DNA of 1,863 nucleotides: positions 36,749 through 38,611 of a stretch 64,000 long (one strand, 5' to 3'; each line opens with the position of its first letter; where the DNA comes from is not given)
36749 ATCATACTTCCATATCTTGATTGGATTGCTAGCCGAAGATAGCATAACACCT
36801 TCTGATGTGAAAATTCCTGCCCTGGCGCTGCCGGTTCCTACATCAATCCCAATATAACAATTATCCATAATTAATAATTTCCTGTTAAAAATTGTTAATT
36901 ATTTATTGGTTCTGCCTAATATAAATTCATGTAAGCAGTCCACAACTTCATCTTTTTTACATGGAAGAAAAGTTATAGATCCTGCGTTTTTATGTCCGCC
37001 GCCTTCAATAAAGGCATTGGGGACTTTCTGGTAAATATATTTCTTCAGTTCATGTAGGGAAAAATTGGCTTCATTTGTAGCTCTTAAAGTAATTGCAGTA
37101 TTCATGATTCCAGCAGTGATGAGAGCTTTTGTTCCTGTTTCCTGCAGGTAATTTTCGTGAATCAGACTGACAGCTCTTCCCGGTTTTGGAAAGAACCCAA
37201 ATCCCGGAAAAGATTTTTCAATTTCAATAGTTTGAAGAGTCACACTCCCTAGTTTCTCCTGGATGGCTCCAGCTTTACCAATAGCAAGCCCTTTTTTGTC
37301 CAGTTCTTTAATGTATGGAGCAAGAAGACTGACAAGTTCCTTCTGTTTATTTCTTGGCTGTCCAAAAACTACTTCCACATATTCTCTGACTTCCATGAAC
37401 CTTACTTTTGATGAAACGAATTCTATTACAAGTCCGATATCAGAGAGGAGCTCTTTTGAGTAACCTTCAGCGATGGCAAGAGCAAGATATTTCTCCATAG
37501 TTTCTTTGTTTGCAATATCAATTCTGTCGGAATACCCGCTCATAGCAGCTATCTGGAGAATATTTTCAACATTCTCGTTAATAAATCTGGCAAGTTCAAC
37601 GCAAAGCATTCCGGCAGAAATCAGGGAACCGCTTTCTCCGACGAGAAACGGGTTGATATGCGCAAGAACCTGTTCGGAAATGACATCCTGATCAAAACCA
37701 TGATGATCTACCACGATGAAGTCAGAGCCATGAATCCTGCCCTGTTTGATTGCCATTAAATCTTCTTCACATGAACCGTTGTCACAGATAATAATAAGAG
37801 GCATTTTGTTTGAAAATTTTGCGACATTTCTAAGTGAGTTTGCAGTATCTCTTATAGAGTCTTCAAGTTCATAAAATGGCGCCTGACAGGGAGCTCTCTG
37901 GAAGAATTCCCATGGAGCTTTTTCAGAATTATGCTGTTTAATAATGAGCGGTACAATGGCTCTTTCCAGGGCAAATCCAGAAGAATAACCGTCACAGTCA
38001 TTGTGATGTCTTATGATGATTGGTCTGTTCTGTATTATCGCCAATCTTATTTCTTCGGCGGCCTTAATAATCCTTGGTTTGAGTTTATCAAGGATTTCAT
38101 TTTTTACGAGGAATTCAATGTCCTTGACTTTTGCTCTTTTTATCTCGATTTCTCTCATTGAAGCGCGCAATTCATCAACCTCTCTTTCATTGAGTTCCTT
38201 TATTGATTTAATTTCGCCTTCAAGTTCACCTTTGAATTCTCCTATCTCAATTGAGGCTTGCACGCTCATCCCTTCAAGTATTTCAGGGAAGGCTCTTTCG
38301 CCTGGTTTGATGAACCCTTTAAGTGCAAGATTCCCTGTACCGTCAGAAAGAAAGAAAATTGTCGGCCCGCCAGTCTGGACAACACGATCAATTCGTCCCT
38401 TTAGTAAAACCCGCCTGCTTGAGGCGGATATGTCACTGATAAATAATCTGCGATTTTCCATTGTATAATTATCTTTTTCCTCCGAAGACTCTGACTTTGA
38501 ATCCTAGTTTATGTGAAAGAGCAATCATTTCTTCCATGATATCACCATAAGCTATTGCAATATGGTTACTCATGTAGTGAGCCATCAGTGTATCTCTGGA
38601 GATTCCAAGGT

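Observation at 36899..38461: RecJ-like OB-fold/DHH/DHHA1 protein embedded inside a sugar catabolic operon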

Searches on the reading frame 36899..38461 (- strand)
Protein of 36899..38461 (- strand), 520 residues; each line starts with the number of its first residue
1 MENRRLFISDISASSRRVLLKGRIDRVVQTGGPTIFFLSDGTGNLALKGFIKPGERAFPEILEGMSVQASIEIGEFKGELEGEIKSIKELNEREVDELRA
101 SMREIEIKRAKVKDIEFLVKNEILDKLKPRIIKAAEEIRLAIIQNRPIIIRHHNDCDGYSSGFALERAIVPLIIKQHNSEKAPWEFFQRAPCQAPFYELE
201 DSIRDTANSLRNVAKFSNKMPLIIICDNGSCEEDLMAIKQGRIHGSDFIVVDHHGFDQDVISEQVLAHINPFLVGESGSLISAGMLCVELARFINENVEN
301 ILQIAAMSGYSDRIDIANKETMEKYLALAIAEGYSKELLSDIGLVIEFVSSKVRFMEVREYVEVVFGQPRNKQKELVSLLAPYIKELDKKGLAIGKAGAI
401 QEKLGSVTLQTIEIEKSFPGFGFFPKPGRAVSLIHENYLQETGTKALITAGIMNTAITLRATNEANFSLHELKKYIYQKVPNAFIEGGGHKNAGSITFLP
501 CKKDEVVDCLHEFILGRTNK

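Call 4: search_protein_families(library=pfam, proteins=[window:36899-38461:-], max_evalue=0.01)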
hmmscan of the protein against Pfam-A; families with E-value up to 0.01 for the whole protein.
window:36899-38461:- (520 aa): 2 families
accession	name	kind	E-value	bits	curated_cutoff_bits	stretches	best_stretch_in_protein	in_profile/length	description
PF01368.27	DHH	-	1.3e-06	29.1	28.1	1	148-287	2-103/125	DHH family, N-terminal domain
PF01336.31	tRNA_anti-codon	-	1.1e-05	25.7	27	1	18-89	1-74/75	OB-fold nucleic acid binding domain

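Call 5: search_protein_families(library=ncbifam, proteins=[window:36899-38461:-], max_evalue=0.01)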
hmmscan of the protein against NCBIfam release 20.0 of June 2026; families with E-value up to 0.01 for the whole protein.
window:36899-38461:- (520 aa): 5 families
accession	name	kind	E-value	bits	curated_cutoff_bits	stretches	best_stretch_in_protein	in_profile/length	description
NF053577.1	HAN_nuclease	equivalog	2.3e-99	333.5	840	1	13-512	102-599/612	Hef-associated nuclease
NF053576.1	RecJ_archaeal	equivalog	2.2e-11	43.3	360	1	213-316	55-153/452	RecJ family nuclease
NF040701.1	RecJ_Meth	equivalog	6.4e-10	38.4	550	1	212-312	50-147/449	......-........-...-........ exonuclease RecJ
TIGR00644.1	recJ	equivalog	3.8e-08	32.1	396.9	1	217-264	109-154/546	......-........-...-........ exonuclease RecJ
NF041457.1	reg_protDegQ_Bacil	equivalog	0.0075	16.4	80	0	197-215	14-32/46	degradation enzyme regulation protein DegQ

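Call 9: find_homologous_proteins(query=window:36899-38461:-)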
Query window:36899-38461:- (520 aa): 979 proteins with E <= 0.001 among 8000 candidates; the best 120 are listed.
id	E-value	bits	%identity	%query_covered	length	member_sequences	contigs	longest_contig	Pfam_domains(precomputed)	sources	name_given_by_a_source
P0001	0.0e+0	1149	100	100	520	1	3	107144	PF01368.28,PF01336.32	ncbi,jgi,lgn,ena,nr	ncbi:MAG TPA: hypothetical protein DD381_03950 [Lentisphaeria bacterium]|nr:MAG: hypothetical protei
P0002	6.4e-291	984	83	100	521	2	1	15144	PF01368.28,PF01336.32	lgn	-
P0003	1.3e-285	966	81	100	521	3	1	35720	PF01368.28,PF01336.32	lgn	-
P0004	1.0e-279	947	79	100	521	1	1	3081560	PF01368.28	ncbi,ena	-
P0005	5.2e-269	911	76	99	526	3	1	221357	PF01368.28,PF01336.32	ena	-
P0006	3.2e-264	896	75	99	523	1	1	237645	PF01368.28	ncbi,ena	-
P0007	5.7e-261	885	74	98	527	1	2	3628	PF01368.28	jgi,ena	-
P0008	8.9e-261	884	74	99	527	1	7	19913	PF01368.28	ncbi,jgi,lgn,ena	-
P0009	1.3e-256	871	73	99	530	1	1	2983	PF01368.28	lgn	-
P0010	5.6e-256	869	72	98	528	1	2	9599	PF01368.28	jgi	-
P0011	1.0e-255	868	72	99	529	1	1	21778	PF01368.28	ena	-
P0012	1.3e-255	867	73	99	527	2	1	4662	PF01368.28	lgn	-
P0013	1.3e-254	864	72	98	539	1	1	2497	PF01368.28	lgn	-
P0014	1.9e-253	860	72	99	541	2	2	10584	PF01368.28,PF01336.32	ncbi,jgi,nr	ncbi:hypothetical protein C4588_02670 [Candidatus Parcubacteria bacterium]|nr:MAG: hypothetical prot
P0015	2.3e-251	853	71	99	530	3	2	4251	PF01368.28,PF01336.32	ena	-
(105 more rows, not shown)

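Call 11: find_encoding_contigs(protein=P0004, flank=10000, max_places=2)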
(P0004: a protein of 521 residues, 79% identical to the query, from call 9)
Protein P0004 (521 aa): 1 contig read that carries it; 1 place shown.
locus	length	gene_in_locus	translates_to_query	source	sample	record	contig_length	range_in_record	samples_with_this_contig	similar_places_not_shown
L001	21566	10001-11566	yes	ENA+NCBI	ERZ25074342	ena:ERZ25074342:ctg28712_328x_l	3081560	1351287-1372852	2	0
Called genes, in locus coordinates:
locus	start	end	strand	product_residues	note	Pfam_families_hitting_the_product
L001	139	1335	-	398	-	PF00009:GTP_EFTU, PF03144:GTP_EFTU_D2, PF03143:GTP_EFTU_D3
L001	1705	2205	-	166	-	PF04677:CwfJ_C_1 (weak), PF11969:DcpS_C (weak), PF01230:HIT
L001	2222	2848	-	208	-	PF02614:UxaC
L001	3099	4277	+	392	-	PF07969:Amidohydro_3 (weak), PF01979:Amidohydro_1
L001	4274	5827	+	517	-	PF13580:SIS_2, PF22645:GKRP_SIS_N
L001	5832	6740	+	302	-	PF01869:BcrAD_BadFG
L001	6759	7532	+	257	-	PF01182:Glucosamine_iso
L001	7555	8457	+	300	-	PF00701:DHDPS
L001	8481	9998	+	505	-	PF02952:Fucose_iso_C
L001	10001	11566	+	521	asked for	PF01368:DHH (weak)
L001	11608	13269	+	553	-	PF00370:FGGY_N, PF02782:FGGY_C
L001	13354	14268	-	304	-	-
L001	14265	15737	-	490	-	-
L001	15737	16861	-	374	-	PF00535:Glycos_transf_2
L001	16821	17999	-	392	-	PF07687:M20_dimer (weak)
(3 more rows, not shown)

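Call 12: find_encoding_contigs(protein=P0005, flank=10000, max_places=2)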
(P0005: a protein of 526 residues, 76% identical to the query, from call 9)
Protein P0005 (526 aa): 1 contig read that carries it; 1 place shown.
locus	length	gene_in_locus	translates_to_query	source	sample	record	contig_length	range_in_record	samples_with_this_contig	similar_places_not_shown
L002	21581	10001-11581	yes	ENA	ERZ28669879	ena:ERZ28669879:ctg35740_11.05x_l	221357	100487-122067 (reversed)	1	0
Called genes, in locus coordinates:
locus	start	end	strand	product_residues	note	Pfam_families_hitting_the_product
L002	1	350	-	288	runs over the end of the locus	-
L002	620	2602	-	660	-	PF03781:FGE-sulfatase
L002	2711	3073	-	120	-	-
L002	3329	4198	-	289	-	PF23023:Anti-Pycsar_Apyc1, PF12706:Lactamase_B_2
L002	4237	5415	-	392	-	PF05684:DUF819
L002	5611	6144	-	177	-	PF14512:TM1586_NiRdase (faint), PF00881:Nitroreductase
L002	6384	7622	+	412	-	PF04015:DUF362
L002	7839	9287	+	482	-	PF07690:MFS_1, PF00854:PTR2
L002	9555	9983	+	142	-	PF00254:FKBP_C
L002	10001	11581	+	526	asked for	PF01336:tRNA_anti-codon (faint), PF01368:DHH (weak)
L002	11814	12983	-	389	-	PF00578:AhpC-TSA, PF08534:Redoxin, PF13905:Thioredoxin_8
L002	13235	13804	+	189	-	PF01842:ACT (faint), PF13291:ACT_4 (faint), PF13740:ACT_6 (faint)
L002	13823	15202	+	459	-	PF05167:DUF711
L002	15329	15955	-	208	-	PF00011:HSP20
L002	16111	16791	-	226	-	PF00899:ThiF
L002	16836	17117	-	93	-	PF02597:ThiS (weak)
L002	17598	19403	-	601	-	PF02730:AFOR_N, PF01314:AFOR_C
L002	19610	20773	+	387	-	PF00465:Fe-ADH, PF13685:Fe-ADH_2 (weak), PF25137:ADH_Fe_C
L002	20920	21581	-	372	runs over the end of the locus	PF13378:MR_MLE_C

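Call 13: find_encoding_contigs(protein=P0006, flank=10000, max_places=2)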
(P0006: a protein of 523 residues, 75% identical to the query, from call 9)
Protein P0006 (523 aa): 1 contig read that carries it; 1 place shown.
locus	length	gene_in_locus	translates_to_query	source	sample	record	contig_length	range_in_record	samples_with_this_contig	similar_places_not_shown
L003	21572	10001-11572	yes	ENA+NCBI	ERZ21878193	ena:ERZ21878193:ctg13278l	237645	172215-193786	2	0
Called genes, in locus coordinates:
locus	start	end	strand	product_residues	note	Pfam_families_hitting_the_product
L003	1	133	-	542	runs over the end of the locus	PF21305:type_II_gspD_N0 (weak), PF03958:Secretin_N (weak), PF00263:Secretin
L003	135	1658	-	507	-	PF21305:type_II_gspD_N0, PF03958:Secretin_N (weak), PF00263:Secretin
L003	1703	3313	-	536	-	PF21305:type_II_gspD_N0 (weak), PF03958:Secretin_N, PF00263:Secretin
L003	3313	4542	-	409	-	PF13180:PDZ_2 (faint), PF12812:PDZ_1 (weak)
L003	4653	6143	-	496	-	PF05137:PilN (weak)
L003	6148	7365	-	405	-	-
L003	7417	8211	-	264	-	-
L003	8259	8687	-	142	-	PF08334:T2SSG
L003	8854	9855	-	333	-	PF01168:Ala_racemase_N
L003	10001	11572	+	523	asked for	PF01368:DHH (weak)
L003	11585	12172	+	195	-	PF13539:Peptidase_M15_4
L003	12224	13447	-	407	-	PF00072:Response_reg, PF07228:SpoIIE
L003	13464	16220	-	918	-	PF00497:SBP_bac_3, PF00512:HisKA, PF02518:HATPase_c, PF00072:Response_reg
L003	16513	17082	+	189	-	PF00881:Nitroreductase, PF14512:TM1586_NiRdase (faint)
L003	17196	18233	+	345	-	PF00793:DAHP_synth_1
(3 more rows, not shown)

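Call 14: find_encoding_contigs(protein=P0003, flank=10000, max_places=2)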
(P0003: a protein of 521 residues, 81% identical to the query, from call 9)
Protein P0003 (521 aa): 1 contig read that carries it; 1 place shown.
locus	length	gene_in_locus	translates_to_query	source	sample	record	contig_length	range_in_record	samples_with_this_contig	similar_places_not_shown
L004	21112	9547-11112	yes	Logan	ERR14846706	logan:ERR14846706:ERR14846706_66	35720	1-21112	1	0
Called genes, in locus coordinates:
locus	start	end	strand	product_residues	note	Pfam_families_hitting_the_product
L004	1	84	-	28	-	?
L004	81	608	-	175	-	PF00582:Usp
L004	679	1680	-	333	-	PF07949:YbbR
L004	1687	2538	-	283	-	PF19293:CdaA_N (weak), PF02457:DAC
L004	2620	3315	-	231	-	PF20260:PUA_4 (weak), PF04452:Methyltrans_RNA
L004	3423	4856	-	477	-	PF02321:OEP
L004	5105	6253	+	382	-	PF07969:Amidohydro_3 (weak), PF01979:Amidohydro_1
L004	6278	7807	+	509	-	PF13580:SIS_2 (weak), PF22645:GKRP_SIS_N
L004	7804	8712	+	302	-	PF01869:BcrAD_BadFG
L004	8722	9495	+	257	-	PF01182:Glucosamine_iso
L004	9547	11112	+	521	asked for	PF01336:tRNA_anti-codon (weak), PF01368:DHH (weak)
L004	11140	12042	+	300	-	PF00701:DHDPS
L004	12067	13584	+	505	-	PF02952:Fucose_iso_C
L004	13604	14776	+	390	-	PF13088:BNR_2, PF13859:BNR_3 (weak), PF13088:BNR_2, PF15902:Sortilin-Vps10 (faint)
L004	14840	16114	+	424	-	PF00083:Sugar_tr (faint), PF07690:MFS_1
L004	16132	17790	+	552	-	PF00370:FGGY_N, PF02782:FGGY_C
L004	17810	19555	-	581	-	PF00128:Alpha-amylase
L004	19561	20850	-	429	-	PF00534:Glycos_transf_1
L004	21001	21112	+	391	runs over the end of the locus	-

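Call 15: find_encoding_contigs(protein=P0002, flank=10000, max_places=2)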
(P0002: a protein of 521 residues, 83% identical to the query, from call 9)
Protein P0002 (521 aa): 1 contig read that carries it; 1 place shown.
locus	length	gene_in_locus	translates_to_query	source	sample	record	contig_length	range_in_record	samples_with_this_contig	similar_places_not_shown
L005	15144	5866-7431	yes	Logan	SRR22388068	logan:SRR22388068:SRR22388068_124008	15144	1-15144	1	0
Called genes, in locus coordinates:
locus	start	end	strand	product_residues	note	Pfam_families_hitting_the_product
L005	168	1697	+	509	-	PF13580:SIS_2 (weak), PF22645:GKRP_SIS_N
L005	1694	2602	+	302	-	PF01869:BcrAD_BadFG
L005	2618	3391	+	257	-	PF01182:Glucosamine_iso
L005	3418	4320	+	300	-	PF00701:DHDPS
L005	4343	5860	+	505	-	PF02952:Fucose_iso_C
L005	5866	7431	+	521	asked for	PF01336:tRNA_anti-codon (weak), PF01368:DHH (weak)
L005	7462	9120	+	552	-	PF00370:FGGY_N, PF02782:FGGY_C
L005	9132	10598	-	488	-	PF01204:Trehalase, PF22422:MGH1-like_GH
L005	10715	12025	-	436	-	PF07690:MFS_1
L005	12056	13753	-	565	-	PF00128:Alpha-amylase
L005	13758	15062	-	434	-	PF00534:Glycos_transf_1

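Call 16: find_related_loci(query=window:36899-38461:-, collection=genome_contigs, flank=10000)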
Query window:36899-38461:- (520 aa) in genome_contigs; peptide patterns used: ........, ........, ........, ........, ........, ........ (x = any residue, [..] = any of these).
265 stretches matched a pattern; 42 encode a relative of the query (tblastn E <= 1e-3); 42 distinct loci.
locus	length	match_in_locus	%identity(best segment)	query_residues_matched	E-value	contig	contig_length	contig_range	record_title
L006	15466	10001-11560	82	1-520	0e+0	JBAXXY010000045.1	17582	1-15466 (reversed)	MAG: Lentisphaerota bacterium isolate ELA751 MAG751_45, whole genome shotgun sequence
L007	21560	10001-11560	79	1-520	0e+0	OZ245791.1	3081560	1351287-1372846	MAG: Victivallales bacterium isolate 31a4d9ff-eb2b-44ba-b10b-e3ac66b60536 genome assembly, chromosome: 1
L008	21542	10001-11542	75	1-514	0e+0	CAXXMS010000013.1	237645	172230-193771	MAG: Victivallales bacterium isolate d8e49a7d-28d4-4d0c-9e9d-00e207667c8a genome assembly, contig: contig_13, whole geno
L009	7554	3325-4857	75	4-514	0e+0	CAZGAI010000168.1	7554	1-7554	MAG TPA_asm: uncultured Victivallales bacterium isolate binchicken_co181_30 genome assembly, contig: NODE_20882_length_7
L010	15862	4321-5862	74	1-514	0e+0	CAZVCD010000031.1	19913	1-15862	MAG TPA_asm: uncultured Victivallales bacterium isolate binchicken_co49_16 genome assembly, contig: NODE_912_length_1991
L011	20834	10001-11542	71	5-518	0e+0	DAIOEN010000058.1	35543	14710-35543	MAG TPA_asm: Vulcanimicrobiota bacterium isolate CTOTU7676 NODE_2108_length_35543_cov_26.360883, whole genome shotgun se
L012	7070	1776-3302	72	5-513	0e+0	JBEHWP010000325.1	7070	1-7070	MAG: Vulcanimicrobiota bacterium isolate ER1 k141_430197_length_7070_cov_8.0000, whole genome shotgun sequence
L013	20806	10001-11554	71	1-517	0e+0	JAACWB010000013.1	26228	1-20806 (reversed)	MAG: archaeon isolate CG_2015-01t_29_47 CG_2015-01t_curated_scaffold_965, whole genome shotgun sequence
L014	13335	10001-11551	69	1-517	0e+0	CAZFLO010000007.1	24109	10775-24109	MAG TPA_asm: Candidatus Woesearchaeota archaeon isolate SRP104257_co1_30 genome assembly, contig: NODE_1035_length_24109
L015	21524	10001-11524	67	8-517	0e+0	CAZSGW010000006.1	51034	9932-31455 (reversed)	MAG TPA_asm: Candidatus Woesearchaeota archaeon isolate SRP332253_co1_145 genome assembly, contig: NODE_737_length_51034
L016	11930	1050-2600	65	1-517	0e+0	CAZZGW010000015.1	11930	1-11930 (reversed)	MAG TPA_asm: Candidatus Woesearchaeota archaeon isolate SRP191223_co1_100 genome assembly, contig: NODE_6053_length_1193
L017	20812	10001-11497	65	16-514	0e+0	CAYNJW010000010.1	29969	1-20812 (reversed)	MAG TPA_asm: Candidatus Woesearchaeota archaeon isolate binchicken_co67_274 genome assembly, contig: NODE_1458_length_29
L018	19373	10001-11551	69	1-517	0e+0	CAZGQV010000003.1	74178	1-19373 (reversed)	MAG TPA_asm: Candidatus Woesearchaeota archaeon isolate binchicken_co181_207 genome assembly, contig: NODE_303_length_74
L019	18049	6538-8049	61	16-519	0e+0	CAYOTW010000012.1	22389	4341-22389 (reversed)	MAG TPA_asm: Candidatus Woesearchaeota archaeon isolate SRP332253_co1_15 genome assembly, contig: NODE_3619_length_22389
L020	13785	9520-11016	62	17-517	0e+0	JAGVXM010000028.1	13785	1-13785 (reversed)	Candidatus Pacearchaeota archaeon isolate RIFCSPHIGHO2_01_FULL_33_47 rifcsphigho2_01_scaffold_41878, whole genome shotgu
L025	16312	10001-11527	72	5-513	0e+0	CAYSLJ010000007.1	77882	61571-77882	MAG TPA_asm: uncultured Synergistia bacterium isolate SRP239243_co1_332 genome assembly, contig: NODE_303_length_77882_c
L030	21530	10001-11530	64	8-517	0e+0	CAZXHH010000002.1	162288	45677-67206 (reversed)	MAG TPA_asm: Candidatus Woesearchaeota archaeon isolate SRP220891_co1_51 genome assembly, contig: NODE_97_length_162288_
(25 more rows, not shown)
